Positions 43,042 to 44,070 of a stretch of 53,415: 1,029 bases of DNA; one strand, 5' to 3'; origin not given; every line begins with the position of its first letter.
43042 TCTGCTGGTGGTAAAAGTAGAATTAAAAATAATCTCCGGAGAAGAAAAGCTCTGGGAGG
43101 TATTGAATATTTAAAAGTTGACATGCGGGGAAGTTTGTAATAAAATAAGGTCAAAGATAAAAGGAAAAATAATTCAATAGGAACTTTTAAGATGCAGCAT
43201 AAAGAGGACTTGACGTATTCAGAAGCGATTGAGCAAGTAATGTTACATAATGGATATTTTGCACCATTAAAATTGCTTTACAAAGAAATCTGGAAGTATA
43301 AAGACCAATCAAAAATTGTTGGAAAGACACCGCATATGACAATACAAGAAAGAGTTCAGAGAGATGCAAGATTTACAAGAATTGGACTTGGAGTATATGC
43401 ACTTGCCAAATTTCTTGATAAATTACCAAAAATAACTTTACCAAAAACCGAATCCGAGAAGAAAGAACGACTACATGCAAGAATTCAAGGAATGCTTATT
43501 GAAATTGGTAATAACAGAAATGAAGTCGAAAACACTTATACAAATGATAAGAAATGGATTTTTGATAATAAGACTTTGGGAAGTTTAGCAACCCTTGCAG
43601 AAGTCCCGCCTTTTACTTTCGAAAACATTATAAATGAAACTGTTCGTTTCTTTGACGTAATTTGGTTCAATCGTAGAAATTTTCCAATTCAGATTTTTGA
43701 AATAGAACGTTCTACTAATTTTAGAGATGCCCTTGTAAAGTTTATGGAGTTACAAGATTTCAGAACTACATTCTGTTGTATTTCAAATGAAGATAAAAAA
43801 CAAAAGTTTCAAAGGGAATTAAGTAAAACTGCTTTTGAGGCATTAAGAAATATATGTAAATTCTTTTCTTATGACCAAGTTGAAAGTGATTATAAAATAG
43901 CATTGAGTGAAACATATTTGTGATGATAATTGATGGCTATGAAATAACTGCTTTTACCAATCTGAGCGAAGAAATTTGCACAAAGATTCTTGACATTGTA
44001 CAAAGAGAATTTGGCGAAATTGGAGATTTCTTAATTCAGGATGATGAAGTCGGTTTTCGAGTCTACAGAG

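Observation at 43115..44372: Low-GC, hairpin-free two-gene islet between lpxK and nadB: candidate restriction or defence module (HARE-HTH-like plus PD-(D/E)xK-like protein with a small partner)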

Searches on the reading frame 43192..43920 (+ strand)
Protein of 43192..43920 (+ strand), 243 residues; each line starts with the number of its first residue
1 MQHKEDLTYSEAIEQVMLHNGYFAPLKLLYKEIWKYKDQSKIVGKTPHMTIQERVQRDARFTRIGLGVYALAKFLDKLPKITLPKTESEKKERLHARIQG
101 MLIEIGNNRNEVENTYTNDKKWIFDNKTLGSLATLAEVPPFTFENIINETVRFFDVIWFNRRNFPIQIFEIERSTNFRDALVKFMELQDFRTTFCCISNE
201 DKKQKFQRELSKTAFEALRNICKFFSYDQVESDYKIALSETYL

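Call 4: search_protein_families(library=pfam, proteins=[window:43192-43920:+], max_evalue=1)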
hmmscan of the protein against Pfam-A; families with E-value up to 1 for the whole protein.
window:43192-43920:+ (243 aa): 1 family
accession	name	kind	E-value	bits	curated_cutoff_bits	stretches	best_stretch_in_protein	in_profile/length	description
PF14641.11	HTH_44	-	0.1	13.5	35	0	201-234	23-56/117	Helix-turn-helix DNA-binding domain of SPT6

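Call 5: search_protein_families(library=padloc, proteins=[window:43192-43920:+], max_evalue=1)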
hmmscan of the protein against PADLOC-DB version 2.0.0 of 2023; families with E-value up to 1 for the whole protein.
window:43192-43920:+ (243 aa): 1 family
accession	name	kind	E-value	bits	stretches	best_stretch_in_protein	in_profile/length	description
PDLC03534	REase_II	-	0.00021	18.5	1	95-238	178-328/351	Type II restriction enzyme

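Call 6: search_protein_families(library=ncbifam, proteins=[window:43192-43920:+], max_evalue=1)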
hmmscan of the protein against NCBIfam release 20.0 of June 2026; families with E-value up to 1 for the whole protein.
window:43192-43920:+ (243 aa): 0 families

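Call 7: search_solved_structures(query=window:43192-43920:+, max_evalue=10, show_alignments=2)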
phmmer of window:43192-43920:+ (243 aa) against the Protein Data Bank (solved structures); distinct sequences matched with E-value up to 10: 3.
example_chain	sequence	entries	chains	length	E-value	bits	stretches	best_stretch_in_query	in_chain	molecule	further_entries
4fzo_A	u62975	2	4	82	0.82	12.3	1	171-200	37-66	uranyl binding protein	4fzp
2x43_S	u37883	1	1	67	1.6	11.4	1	83-132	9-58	SHERP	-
8z7n_C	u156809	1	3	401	1.7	11.3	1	182-238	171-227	T-cell surface glycoprotein CD4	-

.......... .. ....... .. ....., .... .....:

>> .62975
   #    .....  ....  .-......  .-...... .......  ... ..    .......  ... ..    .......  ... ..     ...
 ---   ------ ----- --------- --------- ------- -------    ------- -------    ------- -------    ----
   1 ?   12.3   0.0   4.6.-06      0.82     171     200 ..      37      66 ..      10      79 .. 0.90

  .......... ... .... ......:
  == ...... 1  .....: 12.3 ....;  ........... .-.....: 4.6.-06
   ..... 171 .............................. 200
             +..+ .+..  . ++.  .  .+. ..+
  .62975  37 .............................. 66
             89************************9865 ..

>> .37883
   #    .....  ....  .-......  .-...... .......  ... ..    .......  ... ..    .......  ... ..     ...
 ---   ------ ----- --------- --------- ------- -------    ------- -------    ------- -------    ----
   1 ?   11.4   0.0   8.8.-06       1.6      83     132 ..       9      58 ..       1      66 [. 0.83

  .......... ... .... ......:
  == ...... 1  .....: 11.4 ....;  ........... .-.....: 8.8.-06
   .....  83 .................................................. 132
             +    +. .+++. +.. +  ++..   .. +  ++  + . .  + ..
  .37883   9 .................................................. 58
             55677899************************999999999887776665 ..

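Call 8: find_homologous_proteins(query=window:43192-43920:+, max_evalue=0.001)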
Query window:43192-43920:+ (243 aa): 748 proteins with E <= 0.001 among 884 candidates; the best 120 are listed.
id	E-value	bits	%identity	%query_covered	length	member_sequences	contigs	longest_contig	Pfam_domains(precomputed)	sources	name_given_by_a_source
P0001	3.6e-151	519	94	100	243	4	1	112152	PF27126.1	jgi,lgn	jgi:hypothetical protein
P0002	3.5e-128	444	79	100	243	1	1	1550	PF27126.1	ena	-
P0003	3.7e-127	440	78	100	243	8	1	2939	PF27126.1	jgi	-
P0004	8.3e-126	436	79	100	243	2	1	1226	PF27126.1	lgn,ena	-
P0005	8.8e-126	436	77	100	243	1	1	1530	PF27126.1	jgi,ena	-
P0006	2.2e-124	431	78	100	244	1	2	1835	PF27126.1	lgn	-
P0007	8.7e-124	429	78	100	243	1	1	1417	PF27126.1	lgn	-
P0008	9.3e-124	429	76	100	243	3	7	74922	PF27126.1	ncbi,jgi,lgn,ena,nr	ncbi:MAG TPA: hypothetical protein HPP66_02245 [Planctomycetes bacterium]|nr:hypothetical protein [P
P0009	1.3e-123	429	75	98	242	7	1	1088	PF27126.1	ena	-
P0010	1.3e-121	422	77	98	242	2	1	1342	PF27126.1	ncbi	-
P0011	4.8e-120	417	76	100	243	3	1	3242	PF27126.1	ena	-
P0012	6.4e-120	417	74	100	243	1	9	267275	PF27126.1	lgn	-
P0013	8.5e-118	410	75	99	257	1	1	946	PF27126.1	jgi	jgi:hypothetical protein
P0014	5.6e-117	407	75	99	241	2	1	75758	PF27126.1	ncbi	-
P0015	4.8e-116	404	71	100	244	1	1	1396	PF27126.1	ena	-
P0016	1.6e-115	402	74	100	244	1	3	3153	PF27126.1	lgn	-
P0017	2.5e-115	402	74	98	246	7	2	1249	PF27126.1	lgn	-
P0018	1.1e-114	400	74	99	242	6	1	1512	PF27126.1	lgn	-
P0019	1.5e-114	399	71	99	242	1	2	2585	PF27126.1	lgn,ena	-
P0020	3.1e-114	398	74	99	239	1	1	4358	PF27126.1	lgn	-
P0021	5.8e-114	397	71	100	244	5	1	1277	PF27126.1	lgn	-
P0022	8.2e-114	397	73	100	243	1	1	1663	PF27126.1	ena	-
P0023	1.6e-113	396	71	100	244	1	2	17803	PF27126.1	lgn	-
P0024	7.4e-113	394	73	98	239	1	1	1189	PF27126.1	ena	-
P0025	7.6e-113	394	71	100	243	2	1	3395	PF27126.1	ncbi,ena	-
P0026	8.4e-113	394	70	100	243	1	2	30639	PF27126.1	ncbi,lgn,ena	-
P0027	9.8e-113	393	73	100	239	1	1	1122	PF27126.1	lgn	-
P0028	2.3e-112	392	69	100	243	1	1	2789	PF27126.1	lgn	-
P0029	8.3e-112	390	71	100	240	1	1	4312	PF27126.1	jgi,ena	-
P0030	4.3e-111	388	71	98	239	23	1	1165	PF27126.1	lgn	-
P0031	5.9e-111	388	70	98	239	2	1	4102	PF27126.1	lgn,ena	-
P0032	1.2e-108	380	70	99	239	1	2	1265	PF27126.1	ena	-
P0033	4.3e-108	378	72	97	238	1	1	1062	PF27126.1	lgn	-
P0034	2.6e-107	376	67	100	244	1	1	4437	PF27126.1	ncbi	-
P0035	3.3e-107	375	69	98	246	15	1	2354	PF27126.1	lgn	-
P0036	6.2e-107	374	68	100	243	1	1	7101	PF27126.1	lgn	-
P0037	8.2e-107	374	69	98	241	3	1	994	PF27126.1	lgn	-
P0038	1.8e-106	373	70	98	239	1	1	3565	PF27126.1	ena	-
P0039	6.1e-106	371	71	98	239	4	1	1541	PF27126.1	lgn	-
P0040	2.0e-105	369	67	99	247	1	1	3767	PF27126.1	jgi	jgi:hypothetical protein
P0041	2.2e-105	369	66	100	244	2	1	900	PF27126.1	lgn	-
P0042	2.6e-105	369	67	99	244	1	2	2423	PF27126.1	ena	-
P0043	3.6e-105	369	65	100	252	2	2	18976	PF27126.1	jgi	jgi:hypothetical protein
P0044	5.3e-105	368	64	98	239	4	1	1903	PF27126.1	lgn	-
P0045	7.1e-105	368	67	99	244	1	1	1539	PF27126.1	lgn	-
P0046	1.0e-104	367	66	98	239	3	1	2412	PF27126.1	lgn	-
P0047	1.3e-104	367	66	100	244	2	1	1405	PF27126.1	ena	-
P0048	1.7e-104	366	67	98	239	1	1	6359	PF27126.1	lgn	-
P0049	2.1e-104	366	67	98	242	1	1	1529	PF27126.1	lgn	-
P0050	2.5e-104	366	67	99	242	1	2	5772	PF27126.1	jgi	jgi:hypothetical protein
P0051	3.5e-104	365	68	96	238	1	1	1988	PF27126.1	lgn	-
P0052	3.6e-104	365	66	98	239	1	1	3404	PF27126.1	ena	-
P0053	4.2e-104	365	68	98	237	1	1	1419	PF27126.1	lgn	-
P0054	4.5e-104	365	65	99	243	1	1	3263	PF27126.1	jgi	jgi:hypothetical protein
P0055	6.0e-104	365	67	99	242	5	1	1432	PF27126.1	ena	-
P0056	6.1e-104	365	66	98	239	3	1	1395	PF27126.1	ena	-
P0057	7.6e-104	364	66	98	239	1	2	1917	PF27126.1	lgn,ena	-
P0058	8.0e-104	364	68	100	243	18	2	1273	PF27126.1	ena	-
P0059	9.1e-104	364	65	99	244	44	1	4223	PF27126.1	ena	-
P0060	9.7e-104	364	66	98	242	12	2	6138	PF27126.1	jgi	jgi:hypothetical protein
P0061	9.7e-104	364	66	98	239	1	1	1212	PF27126.1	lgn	-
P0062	1.2e-103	364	65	99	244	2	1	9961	PF27126.1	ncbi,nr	ncbi:MAG: hypothetical protein IJ630_10975 [Treponema sp.]|nr:hypothetical protein [Treponema sp.]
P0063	1.2e-103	364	66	98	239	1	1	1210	PF27126.1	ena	-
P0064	1.3e-103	363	66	98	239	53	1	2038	PF27126.1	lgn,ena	-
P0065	1.4e-103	363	67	99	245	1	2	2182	PF27126.1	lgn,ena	-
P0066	1.6e-103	363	66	98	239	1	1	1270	PF27126.1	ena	-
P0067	1.7e-103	363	67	98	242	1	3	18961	PF27126.1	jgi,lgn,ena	-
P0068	1.7e-103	363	65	98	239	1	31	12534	PF27126.1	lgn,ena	-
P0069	1.9e-103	363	65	98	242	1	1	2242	PF27126.1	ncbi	-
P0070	2.2e-103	363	64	99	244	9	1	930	PF27126.1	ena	-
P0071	2.4e-103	363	68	100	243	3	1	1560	PF27126.1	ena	-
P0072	2.9e-103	362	67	98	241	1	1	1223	PF27126.1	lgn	-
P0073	3.6e-103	362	65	98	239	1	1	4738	PF27126.1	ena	-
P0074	5.7e-103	361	65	98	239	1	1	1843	PF27126.1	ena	-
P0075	6.6e-103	361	66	99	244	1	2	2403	PF27126.1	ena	-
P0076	1.1e-102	360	65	98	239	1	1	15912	PF27126.1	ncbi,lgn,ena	-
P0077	1.8e-102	360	67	98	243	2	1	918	PF27126.1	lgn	-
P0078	1.9e-102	360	65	98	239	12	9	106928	PF27126.1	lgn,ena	-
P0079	2.1e-102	360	63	99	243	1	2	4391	PF27126.1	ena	-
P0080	2.8e-102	359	65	98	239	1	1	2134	PF27126.1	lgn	-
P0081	4.8e-102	358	65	98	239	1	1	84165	PF27126.1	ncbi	-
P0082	6.3e-102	358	65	98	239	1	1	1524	PF27126.1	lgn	-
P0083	6.4e-102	358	65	99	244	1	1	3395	PF27126.1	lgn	-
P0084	8.3e-102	358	64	98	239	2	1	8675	PF27126.1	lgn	-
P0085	1.1e-101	357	68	97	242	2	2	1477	PF27126.1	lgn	-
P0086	1.2e-101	357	67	100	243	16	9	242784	PF27126.1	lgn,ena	-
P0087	1.2e-101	357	65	98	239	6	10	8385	PF27126.1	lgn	-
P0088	1.5e-101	357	68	99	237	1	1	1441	PF27126.1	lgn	-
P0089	1.6e-101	357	66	98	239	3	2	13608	PF27126.1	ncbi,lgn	-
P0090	2.0e-101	356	63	99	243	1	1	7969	PF27126.1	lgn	-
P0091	2.2e-101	356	66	96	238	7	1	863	PF27126.1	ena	-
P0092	2.3e-101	356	66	98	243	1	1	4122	PF27126.1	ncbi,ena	-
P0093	2.5e-101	356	67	98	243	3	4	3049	PF27126.1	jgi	jgi:hypothetical protein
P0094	2.5e-101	356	65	100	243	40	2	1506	PF27126.1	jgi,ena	-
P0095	3.8e-101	355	68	99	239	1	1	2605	PF27126.1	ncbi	-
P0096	3.8e-101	355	65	98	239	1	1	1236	PF27126.1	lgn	-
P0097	4.2e-101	355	64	99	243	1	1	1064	PF27126.1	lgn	-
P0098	4.7e-101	355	66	100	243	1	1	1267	PF27126.1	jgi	jgi:hypothetical protein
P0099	5.5e-101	355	66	99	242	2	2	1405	PF27126.1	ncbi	-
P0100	5.7e-101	355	67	100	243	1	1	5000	PF27126.1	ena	-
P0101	6.2e-101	355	67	99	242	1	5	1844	PF27126.1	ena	-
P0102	1.0e-100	354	65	100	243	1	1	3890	PF27126.1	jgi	-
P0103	1.3e-100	354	67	100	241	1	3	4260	PF27126.1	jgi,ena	-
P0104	1.3e-100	354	64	97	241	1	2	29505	PF27126.1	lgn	-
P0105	1.5e-100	353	66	99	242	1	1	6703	PF27126.1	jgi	jgi:hypothetical protein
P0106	2.3e-100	353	65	100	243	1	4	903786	PF27126.1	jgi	jgi:hypothetical protein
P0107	2.3e-100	353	65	99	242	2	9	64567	PF27126.1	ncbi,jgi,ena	-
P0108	2.3e-100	353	67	100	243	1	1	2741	PF27126.1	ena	-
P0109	2.4e-100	353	65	100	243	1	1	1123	PF27126.1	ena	-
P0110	3.3e-100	352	67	100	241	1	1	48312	PF27126.1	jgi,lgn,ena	-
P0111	3.3e-100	352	65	100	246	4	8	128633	PF27126.1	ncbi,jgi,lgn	-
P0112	4.2e-100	352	67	100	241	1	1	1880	PF27126.1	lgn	-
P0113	4.5e-100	352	66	100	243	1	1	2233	PF27126.1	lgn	-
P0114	4.7e-100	352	65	98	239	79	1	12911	PF27126.1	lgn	-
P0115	4.9e-100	352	67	98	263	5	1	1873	PF27126.1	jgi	jgi:hypothetical protein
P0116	5.9e-100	352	65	98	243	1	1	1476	PF27126.1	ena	-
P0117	6.2e-100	351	65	98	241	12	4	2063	PF27126.1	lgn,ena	-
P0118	6.6e-100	351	63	98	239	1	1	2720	PF27126.1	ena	-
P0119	6.9e-100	351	66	99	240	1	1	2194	PF27126.1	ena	-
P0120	7.3e-100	351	63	98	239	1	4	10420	PF27126.1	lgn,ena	-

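Call 10: find_encoding_contigs(protein=P0001, flank=8000, max_places=3)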
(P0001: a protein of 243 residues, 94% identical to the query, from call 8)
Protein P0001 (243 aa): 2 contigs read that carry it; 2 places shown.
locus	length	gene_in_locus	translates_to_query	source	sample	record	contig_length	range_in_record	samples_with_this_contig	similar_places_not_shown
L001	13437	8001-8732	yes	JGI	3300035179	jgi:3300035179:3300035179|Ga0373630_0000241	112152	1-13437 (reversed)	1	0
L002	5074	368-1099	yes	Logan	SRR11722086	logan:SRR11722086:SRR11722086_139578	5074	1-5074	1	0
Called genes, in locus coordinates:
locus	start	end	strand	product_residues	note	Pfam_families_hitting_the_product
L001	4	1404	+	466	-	PF03331:LpxC, PF07977:FabA, PF22817:ApeP-like (weak), PF22818:ApeI-like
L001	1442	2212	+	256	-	PF25084:LbH_EIF2B (faint), PF25087:GMPPB_C (faint), PF25247:LbH_GLGC (faint), PF00132:Hexapep, PF14602:Hexapep_2 (weak), PF00132:Hexapep, PF13720:Acetyltransf_11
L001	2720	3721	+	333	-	PF01408:GFO_IDH_MocA, PF02894:GFO_IDH_MocA_C (weak), PF22725:GFO_IDH_MocA_C3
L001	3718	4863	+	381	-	PF02684:LpxB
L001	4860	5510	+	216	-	PF04028:DUF374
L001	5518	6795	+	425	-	PF04413:Glycos_transf_N, PF00534:Glycos_transf_1 (weak)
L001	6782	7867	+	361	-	PF02606:LpxK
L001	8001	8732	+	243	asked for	PF27126:NmeDI_C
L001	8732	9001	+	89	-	-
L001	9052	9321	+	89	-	-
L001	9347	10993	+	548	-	PF00890:FAD_binding_2, PF01266:DAO (weak), PF02910:Succ_DH_flav_C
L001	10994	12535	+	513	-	PF00117:GATase, PF07722:Peptidase_C26, PF02540:NAD_synthase, PF03054:tRNA_Me_trans (faint), PF00958:GMP_synt_C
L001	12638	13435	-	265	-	?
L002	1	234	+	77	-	?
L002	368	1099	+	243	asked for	PF27126:NmeDI_C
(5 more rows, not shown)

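Call 11: find_encoding_contigs(protein=P0008, flank=8000, max_places=4)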
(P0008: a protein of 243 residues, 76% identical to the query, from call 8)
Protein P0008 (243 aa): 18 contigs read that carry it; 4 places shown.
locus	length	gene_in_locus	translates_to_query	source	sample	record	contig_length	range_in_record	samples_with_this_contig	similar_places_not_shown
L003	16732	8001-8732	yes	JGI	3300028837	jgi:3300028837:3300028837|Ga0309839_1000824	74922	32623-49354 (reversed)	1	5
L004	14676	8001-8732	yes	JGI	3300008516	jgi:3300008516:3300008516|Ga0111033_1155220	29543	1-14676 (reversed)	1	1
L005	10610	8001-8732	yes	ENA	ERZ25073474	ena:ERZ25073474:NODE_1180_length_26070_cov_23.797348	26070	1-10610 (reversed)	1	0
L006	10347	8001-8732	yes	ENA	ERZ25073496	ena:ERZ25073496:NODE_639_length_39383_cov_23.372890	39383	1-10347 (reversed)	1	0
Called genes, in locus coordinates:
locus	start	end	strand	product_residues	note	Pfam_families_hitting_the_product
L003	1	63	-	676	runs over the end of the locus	PF00009:GTP_EFTU, PF01926:MMR_HSR1 (weak), PF22042:EF-G_D2, PF03144:GTP_EFTU_D2, PF14492:EFG_III, PF03764:EFG_IV, PF00679:EFG_C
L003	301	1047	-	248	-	PF02596:DUF169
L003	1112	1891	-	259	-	-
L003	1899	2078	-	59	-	-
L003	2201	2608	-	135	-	-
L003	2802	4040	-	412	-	PF00069:Pkinase, PF03109:ABC1 (faint), PF07714:PK_Tyr_Ser-Thr, PF01636:APH (faint)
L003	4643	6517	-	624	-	-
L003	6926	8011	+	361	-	PF01555:N6_N4_Mtase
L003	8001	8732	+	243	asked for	PF27126:NmeDI_C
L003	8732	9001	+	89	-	-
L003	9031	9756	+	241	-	-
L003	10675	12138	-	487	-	PF03051:Peptidase_C1_2, PF00112:Peptidase_C1 (faint), PF03051:Peptidase_C1_2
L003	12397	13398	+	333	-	PF25145:NfeD1b_N (weak), PF01343:Peptidase_S49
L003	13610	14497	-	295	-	PF00291:PALP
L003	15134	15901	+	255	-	-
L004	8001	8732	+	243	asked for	PF27126:NmeDI_C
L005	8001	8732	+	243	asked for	PF27126:NmeDI_C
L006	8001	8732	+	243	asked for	PF27126:NmeDI_C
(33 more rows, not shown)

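Call 12: find_encoding_contigs(protein=P0012, flank=8000, max_places=4)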
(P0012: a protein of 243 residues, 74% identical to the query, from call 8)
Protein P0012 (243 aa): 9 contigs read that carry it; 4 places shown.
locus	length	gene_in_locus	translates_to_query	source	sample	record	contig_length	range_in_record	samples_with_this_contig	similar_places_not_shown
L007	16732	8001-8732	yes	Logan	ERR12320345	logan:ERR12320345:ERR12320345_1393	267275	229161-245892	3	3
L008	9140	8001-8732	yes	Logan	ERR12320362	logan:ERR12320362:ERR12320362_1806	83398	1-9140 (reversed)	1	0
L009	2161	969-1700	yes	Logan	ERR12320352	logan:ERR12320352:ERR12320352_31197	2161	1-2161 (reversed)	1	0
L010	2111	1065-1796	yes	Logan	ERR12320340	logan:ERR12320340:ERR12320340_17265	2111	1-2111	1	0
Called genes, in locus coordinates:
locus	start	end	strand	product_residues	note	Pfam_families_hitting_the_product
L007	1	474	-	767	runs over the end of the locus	PF01839:FG-GAP (faint), PF13517:FG-GAP_3, PF07593:UnbV_ASPIC (weak), PF18962:Por_Secre_tail (weak)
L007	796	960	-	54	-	-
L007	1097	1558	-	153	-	PF04536:TPM_phosphatase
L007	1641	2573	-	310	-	PF13349:DUF4097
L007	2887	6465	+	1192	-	PF02012:BNR (faint), PF13088:BNR_2 (faint), PF15902:Sortilin-Vps10, PF18962:Por_Secre_tail (weak)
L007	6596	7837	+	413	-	PF13173:AAA_14, PF13401:AAA_22 (faint), PF13635:DUF4143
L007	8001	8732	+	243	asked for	PF27126:NmeDI_C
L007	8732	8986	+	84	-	-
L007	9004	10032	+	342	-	PF02729:OTCace_N, PF00185:OTCace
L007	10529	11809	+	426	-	PF00291:PALP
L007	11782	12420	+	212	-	PF12804:NTP_transf_3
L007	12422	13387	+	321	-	PF02625:XdhC_CoxI, PF13478:XdhC_C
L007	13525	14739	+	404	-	PF07690:MFS_1, PF00854:PTR2, PF07690:MFS_1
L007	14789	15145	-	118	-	PF10543:ORF6N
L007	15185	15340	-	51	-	PF10543:ORF6N (weak)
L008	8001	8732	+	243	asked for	PF27126:NmeDI_C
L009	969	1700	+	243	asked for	PF27126:NmeDI_C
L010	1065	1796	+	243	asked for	PF27126:NmeDI_C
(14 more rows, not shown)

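Call 23: search_solved_structures(query=A1, max_evalue=10, show_alignments=3)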
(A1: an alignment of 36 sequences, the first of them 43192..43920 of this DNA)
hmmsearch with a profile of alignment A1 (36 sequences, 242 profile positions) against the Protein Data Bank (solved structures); distinct sequences matched with E-value up to 10: 1.
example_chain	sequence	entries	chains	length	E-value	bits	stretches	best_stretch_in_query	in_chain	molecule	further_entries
3dkq_A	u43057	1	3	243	0.6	12.7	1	90-136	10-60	PKHD-type hydroxylase Sbal_3634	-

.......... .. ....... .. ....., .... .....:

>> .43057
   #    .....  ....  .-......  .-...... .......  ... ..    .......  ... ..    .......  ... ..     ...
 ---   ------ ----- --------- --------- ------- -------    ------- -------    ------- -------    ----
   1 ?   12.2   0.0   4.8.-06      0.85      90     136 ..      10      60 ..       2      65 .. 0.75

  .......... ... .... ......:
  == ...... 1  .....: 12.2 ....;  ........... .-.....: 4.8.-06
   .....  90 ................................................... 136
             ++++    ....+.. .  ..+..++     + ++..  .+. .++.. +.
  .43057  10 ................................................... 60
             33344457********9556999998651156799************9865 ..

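Call 26: find_related_loci(query=A1, collection=metagenome_contigs, flank=6000)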
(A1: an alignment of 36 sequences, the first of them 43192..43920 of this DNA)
Query A1 (243 aa) in metagenome_contigs; peptide patterns used: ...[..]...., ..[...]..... (x = any residue, [..] = any of these).
403 stretches matched a pattern; 247 encode a relative of the query (tblastn E <= 1e-3); the best 80 are kept; 80 distinct loci.
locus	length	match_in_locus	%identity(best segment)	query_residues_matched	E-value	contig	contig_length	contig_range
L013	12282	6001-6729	94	1-243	8e-157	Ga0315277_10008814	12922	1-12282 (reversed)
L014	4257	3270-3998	78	1-243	5e-136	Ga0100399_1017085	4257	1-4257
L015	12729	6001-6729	78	1-243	9e-134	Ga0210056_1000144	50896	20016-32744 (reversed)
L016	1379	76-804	79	1-243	5e-145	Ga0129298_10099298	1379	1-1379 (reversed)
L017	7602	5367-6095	78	1-243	4e-133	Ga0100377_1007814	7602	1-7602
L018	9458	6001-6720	79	4-243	4e-133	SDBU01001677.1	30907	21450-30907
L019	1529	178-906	77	1-243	8e-144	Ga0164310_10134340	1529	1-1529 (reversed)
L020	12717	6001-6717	74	5-243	9e-128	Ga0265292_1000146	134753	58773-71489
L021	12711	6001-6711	76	1-237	7e-127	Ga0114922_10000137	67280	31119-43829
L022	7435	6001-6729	76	1-243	2e-126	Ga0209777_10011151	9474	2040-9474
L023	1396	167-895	71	1-243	7e-132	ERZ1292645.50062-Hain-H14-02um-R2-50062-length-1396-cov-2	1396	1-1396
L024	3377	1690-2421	72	1-243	1e-124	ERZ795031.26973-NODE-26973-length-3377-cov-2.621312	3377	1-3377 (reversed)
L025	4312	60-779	71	1-243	2e-119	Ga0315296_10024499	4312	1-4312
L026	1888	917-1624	70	5-243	3e-124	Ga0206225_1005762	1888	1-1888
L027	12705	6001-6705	71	5-242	3e-116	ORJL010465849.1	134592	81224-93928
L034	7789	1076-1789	69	6-243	9e-110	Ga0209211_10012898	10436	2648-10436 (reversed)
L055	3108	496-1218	64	3-243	3e-107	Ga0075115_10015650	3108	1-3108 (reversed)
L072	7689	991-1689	61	6-238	1e-95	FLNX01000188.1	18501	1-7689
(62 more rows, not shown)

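Call 27: find_related_loci(query=A1, collection=viral_contigs, flank=6000)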
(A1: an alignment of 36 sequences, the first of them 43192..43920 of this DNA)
Query A1 (243 aa) in viral_contigs; peptide patterns used: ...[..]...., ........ (x = any residue, [..] = any of these).
9 stretches matched a pattern; 1 encode a relative of the query (tblastn E <= 1e-3); 1 distinct loci.
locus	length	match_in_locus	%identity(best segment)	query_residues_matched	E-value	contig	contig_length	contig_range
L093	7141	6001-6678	32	7-235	7e-36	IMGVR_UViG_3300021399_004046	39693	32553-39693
